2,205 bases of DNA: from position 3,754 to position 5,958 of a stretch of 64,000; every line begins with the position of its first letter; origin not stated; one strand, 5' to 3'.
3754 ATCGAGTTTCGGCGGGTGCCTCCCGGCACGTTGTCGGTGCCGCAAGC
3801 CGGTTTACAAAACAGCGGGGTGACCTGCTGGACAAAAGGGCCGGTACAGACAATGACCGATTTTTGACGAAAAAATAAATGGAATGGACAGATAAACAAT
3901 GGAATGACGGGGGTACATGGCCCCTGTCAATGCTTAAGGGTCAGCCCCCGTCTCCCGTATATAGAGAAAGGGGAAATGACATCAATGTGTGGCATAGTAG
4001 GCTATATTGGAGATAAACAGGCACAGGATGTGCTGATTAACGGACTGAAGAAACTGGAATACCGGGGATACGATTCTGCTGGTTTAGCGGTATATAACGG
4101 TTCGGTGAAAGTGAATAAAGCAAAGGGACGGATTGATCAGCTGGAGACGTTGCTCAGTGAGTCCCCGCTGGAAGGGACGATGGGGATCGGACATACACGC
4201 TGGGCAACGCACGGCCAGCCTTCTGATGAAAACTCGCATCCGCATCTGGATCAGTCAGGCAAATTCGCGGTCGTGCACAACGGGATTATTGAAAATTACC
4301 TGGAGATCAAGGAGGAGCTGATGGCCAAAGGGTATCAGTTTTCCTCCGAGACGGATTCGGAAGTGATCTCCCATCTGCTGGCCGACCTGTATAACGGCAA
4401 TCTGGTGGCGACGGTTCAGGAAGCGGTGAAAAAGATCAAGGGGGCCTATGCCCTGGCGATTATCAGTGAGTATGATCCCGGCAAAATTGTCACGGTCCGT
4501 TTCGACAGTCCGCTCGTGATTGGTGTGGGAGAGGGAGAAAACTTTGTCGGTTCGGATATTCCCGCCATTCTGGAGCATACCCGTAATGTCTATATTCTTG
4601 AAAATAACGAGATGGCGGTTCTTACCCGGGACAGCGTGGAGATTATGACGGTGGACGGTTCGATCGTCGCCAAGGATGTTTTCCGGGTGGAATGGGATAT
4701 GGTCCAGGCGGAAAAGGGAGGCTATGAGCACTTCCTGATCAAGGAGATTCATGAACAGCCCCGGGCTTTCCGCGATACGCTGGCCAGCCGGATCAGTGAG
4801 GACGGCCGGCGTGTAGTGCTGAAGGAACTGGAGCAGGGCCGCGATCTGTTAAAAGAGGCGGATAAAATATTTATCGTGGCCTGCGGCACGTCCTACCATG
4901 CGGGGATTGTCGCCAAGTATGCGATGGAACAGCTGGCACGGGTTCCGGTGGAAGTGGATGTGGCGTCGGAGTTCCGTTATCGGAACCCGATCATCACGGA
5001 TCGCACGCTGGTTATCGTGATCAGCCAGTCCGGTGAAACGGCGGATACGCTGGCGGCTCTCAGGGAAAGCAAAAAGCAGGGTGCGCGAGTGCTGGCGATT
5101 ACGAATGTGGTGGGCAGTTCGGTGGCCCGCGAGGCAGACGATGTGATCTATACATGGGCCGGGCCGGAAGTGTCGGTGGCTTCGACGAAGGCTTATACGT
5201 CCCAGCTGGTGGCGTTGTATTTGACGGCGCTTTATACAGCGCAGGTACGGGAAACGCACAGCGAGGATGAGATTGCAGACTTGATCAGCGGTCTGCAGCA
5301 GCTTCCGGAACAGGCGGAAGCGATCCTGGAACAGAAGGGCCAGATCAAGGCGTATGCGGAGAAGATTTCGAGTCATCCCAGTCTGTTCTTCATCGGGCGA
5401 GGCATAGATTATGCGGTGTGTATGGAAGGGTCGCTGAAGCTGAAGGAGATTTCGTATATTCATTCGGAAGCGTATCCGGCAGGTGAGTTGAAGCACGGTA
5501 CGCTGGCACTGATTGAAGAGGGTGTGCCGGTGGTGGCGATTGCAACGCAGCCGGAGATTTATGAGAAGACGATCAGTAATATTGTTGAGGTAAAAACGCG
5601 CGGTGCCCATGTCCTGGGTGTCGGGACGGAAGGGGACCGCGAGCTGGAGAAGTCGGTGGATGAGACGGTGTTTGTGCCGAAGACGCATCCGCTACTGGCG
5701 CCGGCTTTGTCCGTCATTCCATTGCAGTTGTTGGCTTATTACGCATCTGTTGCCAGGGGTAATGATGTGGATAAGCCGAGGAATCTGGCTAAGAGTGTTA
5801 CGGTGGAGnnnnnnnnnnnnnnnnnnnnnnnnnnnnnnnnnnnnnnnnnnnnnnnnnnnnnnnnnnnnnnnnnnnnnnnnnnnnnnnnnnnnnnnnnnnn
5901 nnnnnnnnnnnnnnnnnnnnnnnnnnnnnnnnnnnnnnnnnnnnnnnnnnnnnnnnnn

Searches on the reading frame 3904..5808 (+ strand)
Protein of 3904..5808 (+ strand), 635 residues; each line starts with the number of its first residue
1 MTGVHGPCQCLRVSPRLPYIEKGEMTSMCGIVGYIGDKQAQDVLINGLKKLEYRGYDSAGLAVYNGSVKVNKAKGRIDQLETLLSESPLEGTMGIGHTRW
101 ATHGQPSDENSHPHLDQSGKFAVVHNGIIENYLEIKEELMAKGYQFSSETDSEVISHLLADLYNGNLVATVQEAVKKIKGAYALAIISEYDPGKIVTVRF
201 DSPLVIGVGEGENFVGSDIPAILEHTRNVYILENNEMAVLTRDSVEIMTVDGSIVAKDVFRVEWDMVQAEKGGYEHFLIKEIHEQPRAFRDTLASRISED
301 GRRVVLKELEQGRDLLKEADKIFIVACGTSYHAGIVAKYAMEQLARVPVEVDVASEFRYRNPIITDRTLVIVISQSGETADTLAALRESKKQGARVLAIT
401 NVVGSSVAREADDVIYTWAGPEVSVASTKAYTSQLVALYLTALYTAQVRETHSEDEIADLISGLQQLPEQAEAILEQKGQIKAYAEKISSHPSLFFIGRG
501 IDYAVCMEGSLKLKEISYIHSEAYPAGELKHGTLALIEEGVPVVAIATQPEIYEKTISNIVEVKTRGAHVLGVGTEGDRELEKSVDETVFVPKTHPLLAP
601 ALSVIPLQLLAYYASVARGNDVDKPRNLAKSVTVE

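Call 85: find_homologous_proteins(query=window:3904-5808:+, max_evalue=1e-100)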
Query window:3904-5808:+ (635 aa): 8000 proteins with E <= 1e-100 among 8000 candidates; the best 120 are listed.
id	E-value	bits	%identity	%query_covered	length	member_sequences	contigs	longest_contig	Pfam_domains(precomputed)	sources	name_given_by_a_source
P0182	0.0e+0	1329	100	96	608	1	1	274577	PF01380.28,PF13522.12,PF13537.12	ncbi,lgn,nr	ncbi:MAG: glutamine--fructose-6-phosphate transaminase (isomerizing) [Bacillaceae bacterium]|nr:glut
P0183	0.0e+0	1116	82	96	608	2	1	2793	PF01380.28,PF13522.12,PF13537.12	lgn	-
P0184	2.7e-287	972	72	96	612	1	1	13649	PF13230.12,PF01380.28,PF13522.12,PF13537.12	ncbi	ncbi:glutamine--fructose-6-phosphate transaminase (isomerizing) [Bacillaceae bacterium]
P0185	5.3e-284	961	69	96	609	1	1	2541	PF01380.28,PF13580.12,PF13522.12,PF13537.12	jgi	jgi:glucosamine--fructose-6-phosphate aminotransferase (isomerizing)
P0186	2.3e-282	956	69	96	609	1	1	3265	PF01380.28,PF13580.12,PF13522.12,PF13537.12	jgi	jgi:glucosamine--fructose-6-phosphate aminotransferase (isomerizing)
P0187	4.9e-281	952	69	96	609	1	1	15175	PF01380.28,PF13580.12,PF13522.12,PF13537.12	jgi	jgi:glucosamine--fructose-6-phosphate aminotransferase (isomerizing)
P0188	5.2e-281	952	68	96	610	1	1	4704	PF01380.28,PF13522.12,PF13537.12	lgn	-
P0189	9.3e-281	951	68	98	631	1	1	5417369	PF01380.28,PF13580.12,PF13522.12,PF13537.12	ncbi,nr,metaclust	ncbi:glucosamine--fructose-6-phosphate aminotransferase (isomerizing) [Paenibacillus sp. GP183]|nr:g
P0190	3.7e-280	949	68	96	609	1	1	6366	PF01380.28,PF13522.12,PF13537.12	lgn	-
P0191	6.8e-280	948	68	96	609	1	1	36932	PF01380.28,PF13580.12,PF13522.12,PF13537.12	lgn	-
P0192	8.8e-280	947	69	96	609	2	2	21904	PF01380.28,PF13522.12,PF13537.12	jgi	jgi:glucosamine--fructose-6-phosphate aminotransferase (isomerizing)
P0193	1.1e-279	947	69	96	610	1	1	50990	PF13230.12,PF01380.28,PF13522.12,PF13537.12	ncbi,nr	ncbi:MAG TPA: glutamine--fructose-6-phosphate transaminase (isomerizing) [Bacillota bacterium]|nr:gl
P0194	2.3e-278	943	68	96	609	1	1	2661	PF01380.28,PF13580.12,PF13522.12,PF13537.12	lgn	-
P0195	2.4e-278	943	68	96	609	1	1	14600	PF01380.28,PF13522.12,PF13537.12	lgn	-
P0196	3.5e-278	942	68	96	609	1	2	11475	PF01380.28,PF13522.12,PF13537.12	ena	-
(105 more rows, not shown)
